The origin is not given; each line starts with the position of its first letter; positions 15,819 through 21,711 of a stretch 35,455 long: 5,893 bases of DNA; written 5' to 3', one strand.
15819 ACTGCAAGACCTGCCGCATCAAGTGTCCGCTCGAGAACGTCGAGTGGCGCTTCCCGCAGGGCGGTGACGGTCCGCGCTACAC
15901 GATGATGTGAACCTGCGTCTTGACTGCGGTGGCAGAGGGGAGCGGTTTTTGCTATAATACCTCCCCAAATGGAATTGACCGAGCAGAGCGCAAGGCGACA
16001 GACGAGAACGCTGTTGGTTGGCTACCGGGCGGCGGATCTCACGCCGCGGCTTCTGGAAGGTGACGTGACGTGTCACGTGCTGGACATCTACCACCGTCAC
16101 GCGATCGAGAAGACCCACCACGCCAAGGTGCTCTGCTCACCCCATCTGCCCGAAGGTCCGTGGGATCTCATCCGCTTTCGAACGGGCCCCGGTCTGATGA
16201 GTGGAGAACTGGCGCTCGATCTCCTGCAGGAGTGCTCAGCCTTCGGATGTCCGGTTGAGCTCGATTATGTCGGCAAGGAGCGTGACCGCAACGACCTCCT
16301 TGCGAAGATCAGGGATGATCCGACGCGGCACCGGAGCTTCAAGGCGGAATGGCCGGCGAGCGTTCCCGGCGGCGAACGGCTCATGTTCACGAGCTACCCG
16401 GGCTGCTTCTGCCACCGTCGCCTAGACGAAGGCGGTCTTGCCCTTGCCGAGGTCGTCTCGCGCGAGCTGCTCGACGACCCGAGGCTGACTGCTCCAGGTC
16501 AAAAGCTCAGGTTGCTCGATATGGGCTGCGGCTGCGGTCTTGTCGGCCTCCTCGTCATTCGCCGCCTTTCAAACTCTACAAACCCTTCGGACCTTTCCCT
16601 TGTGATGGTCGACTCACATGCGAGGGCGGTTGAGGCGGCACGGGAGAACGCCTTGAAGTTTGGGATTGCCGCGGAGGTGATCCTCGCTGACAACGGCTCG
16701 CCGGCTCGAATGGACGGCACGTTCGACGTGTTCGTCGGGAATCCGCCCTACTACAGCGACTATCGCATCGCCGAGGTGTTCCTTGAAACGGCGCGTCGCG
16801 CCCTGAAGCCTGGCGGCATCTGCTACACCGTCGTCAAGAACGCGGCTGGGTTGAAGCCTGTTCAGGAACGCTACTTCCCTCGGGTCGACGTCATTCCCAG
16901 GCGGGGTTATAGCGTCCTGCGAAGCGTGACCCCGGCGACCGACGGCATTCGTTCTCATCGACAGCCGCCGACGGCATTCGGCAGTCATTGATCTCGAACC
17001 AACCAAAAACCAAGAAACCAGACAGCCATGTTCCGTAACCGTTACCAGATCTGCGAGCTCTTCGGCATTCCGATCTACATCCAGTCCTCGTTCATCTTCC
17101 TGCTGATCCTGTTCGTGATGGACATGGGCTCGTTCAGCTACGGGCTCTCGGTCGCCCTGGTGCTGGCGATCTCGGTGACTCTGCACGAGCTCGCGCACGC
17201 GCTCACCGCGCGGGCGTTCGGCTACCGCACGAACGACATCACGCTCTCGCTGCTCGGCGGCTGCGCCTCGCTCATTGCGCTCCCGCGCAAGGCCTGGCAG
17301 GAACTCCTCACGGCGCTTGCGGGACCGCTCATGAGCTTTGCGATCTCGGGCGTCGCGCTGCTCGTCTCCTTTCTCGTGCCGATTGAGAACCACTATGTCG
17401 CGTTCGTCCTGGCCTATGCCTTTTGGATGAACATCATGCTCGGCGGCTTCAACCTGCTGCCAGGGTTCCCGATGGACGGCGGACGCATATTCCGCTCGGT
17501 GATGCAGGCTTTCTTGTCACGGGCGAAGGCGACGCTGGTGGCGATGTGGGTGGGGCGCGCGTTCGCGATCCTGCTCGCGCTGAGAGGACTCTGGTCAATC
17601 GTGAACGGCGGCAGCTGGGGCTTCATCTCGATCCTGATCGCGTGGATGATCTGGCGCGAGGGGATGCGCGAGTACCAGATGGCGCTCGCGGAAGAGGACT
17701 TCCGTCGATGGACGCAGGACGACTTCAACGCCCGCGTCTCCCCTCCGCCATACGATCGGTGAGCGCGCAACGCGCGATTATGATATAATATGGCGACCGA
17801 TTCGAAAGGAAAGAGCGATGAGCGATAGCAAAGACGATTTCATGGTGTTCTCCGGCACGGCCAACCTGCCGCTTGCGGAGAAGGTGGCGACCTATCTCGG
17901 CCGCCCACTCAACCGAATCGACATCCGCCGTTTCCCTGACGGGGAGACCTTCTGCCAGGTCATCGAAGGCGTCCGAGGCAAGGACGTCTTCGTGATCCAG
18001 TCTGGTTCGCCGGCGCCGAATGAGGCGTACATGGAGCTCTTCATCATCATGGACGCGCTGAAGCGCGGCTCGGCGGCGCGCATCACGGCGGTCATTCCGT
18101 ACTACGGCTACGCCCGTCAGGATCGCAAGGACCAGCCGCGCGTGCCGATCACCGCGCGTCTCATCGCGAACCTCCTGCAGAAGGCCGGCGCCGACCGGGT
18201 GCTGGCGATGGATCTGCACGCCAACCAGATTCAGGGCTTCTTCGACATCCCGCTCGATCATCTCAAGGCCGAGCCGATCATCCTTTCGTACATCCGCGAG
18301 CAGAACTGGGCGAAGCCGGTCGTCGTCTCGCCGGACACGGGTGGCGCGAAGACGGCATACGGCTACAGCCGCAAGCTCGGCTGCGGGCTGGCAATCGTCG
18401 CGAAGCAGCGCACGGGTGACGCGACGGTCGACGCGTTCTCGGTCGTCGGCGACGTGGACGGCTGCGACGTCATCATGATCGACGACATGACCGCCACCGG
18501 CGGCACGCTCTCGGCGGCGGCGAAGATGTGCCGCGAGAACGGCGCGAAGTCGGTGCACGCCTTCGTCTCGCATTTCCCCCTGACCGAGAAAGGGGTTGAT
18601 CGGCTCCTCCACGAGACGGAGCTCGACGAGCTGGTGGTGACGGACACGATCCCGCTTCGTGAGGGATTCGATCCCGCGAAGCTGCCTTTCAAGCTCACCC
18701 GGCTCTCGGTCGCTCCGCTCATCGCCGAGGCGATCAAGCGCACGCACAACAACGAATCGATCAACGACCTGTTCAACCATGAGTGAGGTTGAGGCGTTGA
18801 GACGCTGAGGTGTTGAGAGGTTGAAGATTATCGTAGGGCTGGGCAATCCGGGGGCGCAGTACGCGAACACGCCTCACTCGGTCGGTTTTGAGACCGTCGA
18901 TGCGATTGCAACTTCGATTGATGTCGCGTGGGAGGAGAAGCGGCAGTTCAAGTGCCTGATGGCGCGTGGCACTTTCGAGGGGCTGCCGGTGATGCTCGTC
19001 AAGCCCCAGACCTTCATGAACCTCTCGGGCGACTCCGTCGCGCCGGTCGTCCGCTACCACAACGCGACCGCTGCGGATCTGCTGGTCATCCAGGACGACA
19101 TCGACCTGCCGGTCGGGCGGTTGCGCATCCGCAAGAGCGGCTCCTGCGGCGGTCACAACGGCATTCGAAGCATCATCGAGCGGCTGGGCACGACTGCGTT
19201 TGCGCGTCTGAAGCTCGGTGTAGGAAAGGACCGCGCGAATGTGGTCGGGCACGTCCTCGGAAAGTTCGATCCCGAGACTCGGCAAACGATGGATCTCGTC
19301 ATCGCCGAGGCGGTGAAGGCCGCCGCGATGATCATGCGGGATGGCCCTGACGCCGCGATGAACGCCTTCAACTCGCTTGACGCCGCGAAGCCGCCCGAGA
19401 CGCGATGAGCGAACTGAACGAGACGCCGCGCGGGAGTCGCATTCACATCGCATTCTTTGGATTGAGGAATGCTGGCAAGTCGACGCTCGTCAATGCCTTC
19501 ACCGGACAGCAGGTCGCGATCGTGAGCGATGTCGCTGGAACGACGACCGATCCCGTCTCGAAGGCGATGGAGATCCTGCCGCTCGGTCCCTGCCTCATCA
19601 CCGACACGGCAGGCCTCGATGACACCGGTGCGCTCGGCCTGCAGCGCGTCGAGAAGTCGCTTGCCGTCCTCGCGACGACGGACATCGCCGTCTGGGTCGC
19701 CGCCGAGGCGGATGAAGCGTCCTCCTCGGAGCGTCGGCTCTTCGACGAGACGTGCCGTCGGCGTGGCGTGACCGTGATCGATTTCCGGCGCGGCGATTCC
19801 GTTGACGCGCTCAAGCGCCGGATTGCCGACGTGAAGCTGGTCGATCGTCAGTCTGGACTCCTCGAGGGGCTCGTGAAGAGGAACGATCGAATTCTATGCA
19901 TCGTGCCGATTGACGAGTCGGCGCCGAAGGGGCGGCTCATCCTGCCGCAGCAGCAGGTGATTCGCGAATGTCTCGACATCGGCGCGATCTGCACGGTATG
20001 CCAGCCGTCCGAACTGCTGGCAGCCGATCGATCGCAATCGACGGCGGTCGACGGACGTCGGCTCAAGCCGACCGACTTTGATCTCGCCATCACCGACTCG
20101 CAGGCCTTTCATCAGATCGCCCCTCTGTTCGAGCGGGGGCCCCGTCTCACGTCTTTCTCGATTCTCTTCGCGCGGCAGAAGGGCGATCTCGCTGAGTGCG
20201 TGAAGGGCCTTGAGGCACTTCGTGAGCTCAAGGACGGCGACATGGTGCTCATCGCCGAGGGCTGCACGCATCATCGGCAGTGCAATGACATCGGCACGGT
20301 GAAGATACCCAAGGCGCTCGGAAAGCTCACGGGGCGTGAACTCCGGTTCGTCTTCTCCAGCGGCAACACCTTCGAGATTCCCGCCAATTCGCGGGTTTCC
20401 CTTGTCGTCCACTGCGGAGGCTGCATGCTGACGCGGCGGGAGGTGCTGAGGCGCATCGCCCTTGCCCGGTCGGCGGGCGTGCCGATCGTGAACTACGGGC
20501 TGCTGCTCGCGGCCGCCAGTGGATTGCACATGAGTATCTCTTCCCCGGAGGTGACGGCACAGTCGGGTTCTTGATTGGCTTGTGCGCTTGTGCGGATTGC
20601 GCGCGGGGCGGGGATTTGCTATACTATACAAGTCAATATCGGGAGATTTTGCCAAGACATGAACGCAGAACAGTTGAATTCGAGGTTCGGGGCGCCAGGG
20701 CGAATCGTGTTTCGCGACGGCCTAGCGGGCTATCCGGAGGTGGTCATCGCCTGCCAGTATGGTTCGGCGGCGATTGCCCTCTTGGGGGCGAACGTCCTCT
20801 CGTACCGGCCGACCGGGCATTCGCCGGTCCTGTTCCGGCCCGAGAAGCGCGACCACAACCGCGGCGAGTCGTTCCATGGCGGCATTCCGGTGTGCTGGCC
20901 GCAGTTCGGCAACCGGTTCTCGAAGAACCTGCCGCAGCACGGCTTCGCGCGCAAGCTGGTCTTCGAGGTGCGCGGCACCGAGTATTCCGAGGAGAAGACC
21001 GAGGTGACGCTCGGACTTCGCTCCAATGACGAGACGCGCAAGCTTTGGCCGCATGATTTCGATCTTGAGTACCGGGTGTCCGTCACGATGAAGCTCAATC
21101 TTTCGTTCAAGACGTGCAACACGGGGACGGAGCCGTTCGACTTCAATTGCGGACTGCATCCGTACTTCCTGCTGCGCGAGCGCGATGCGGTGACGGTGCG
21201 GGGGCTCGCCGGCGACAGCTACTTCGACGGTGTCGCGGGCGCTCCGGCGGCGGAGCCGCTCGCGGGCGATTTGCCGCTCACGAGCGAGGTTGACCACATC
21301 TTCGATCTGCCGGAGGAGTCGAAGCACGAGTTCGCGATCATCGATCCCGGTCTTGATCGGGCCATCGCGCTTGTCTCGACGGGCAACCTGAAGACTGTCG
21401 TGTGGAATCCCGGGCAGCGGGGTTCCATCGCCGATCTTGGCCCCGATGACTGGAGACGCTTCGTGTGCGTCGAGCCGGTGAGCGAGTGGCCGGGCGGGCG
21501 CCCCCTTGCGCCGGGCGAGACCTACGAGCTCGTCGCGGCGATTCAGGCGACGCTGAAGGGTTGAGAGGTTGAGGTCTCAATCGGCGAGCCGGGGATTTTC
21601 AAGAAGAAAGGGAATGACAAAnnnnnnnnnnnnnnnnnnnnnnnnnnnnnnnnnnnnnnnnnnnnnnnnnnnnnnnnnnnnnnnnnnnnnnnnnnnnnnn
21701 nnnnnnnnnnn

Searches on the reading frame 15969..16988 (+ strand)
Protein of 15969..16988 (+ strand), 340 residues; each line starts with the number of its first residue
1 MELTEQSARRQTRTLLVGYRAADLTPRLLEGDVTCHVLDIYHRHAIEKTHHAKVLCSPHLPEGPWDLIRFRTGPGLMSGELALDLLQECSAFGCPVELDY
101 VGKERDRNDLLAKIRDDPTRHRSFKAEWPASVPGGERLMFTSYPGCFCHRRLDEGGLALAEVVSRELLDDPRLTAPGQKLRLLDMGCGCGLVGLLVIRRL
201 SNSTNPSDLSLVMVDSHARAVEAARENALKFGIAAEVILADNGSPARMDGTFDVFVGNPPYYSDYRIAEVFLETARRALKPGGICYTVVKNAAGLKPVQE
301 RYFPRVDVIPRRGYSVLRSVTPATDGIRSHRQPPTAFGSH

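Call 13: search_protein_families(library=pfam, proteins=[window:15969-16988:+], max_evalue=0.001)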
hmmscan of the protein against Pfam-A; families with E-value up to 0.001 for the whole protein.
window:15969-16988:+ (340 aa): 5 families
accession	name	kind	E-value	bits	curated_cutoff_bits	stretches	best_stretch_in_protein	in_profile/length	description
PF05175.20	MTS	-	2.9e-23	82.8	23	1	138-317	2-169/170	Methyltransferase small domain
PF13649.12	Methyltransf_25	-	1.4e-08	35.7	27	1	183-283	2-97/97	Methyltransferase domain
PF13847.12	Methyltransf_31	-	5e-07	29.9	27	1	179-287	4-109/145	Methyltransferase domain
PF08242.18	Methyltransf_12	-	3.7e-05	24.8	30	1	183-284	1-97/98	Methyltransferase domain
PF01170.24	UPF0020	-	0.00029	21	22.3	1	199-262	68-132/197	RMKL-like, methyltransferase domain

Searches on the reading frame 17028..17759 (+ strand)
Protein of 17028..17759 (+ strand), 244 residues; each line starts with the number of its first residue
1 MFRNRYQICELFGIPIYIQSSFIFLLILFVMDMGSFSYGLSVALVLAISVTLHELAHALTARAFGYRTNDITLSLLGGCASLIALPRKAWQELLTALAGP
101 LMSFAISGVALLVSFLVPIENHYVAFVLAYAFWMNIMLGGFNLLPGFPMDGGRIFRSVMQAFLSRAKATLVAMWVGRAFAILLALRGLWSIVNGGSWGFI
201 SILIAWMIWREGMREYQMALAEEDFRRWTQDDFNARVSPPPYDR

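Call 13: search_protein_families(library=pfam, proteins=[window:17028-17759:+], max_evalue=0.001)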
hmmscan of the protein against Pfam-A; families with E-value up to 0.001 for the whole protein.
window:17028-17759:+ (244 aa): 2 families
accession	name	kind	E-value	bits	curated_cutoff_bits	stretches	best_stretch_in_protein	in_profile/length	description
PF02163.28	Peptidase_M50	-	1.6e-22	80.4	27.2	2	42-116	2-102/221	Peptidase family M50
PF13398.12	Peptidase_M50B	-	6.8e-05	23.1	26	1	46-117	21-92/201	Peptidase M50B-like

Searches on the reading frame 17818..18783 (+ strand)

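Call 13: search_protein_families(library=pfam, proteins=[window:17818-18783:+], max_evalue=0.001)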
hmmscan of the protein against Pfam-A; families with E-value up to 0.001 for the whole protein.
window:17818-18783:+ (322 aa): 3 families
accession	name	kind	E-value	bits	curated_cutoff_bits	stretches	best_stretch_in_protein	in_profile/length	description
PF13793.12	Pribosyltran_N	-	1.8e-48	163.7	25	1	9-124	2-117/117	N-terminal domain of ribose phosphate pyrophosphokinase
PF14572.12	Pribosyl_synth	-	1.5e-20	74.4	27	1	207-319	75-183/184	Phosphoribosyl synthetase-associated domain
PF00156.33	Pribosyltran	-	6.9e-17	61.6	26.3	1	156-258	20-130/158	Phosphoribosyl transferase domain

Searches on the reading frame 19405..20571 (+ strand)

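Call 3: search_protein_families(library=pfam, proteins=[window:19405-20571:+], max_evalue=0.1)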
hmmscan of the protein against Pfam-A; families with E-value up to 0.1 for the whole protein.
window:19405-20571:+ (389 aa): 7 families
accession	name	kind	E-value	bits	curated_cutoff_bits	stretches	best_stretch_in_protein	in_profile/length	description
PF18133.7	HydF_tetramer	-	2.2e-39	134.4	22.6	1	264-374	2-111/118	Hydrogen maturase F tetramerization domain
PF18128.7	HydF_dimer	-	2.4e-28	98.5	23.4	1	152-260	1-99/99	Hydrogen maturase F dimerization domain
PF01926.29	MMR_HSR1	-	5.6e-16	59.1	21.9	1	14-106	1-90/113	50S ribosome-binding GTPase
PF00350.29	Dynamin_N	-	5.2e-05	23.8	27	1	15-46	1-32/168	Dynamin family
PF02421.24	FeoB_N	-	0.0014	18.6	27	1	14-56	2-43/156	Ferrous iron transport protein B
PF03193.22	RsgA_GTPase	-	0.0051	17.1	30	0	15-73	109-170/174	RsgA GTPase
PF00025.27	Arf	-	0.051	13.5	22.3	1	11-50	13-52/174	ADP-ribosylation factor family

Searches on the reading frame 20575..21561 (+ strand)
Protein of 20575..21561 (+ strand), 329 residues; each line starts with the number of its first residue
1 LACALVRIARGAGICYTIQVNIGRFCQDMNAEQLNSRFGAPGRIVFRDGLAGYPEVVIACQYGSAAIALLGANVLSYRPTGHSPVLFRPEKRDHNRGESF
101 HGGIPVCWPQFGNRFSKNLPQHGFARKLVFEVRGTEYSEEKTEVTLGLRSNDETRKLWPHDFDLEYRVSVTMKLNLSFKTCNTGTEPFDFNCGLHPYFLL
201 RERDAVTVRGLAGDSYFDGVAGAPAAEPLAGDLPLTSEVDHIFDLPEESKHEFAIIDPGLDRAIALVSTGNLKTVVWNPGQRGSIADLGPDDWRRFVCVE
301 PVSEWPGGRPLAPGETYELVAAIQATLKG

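Call 3: search_protein_families(library=pfam, proteins=[window:20575-21561:+], max_evalue=0.1)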
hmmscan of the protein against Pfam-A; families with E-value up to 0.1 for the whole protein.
window:20575-21561:+ (329 aa): 1 family
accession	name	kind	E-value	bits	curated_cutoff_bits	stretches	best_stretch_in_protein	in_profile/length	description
PF01263.26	Aldose_epim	-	4.5e-38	131.8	27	1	62-320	10-295/299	Aldose 1-epimerase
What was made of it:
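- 20575..21564 (+): Aldose 1-epimerase gene, part of the conserved block epimerase-X-G-H-I-J-K-folD. Pfam E 4.5e-38 (call 3).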
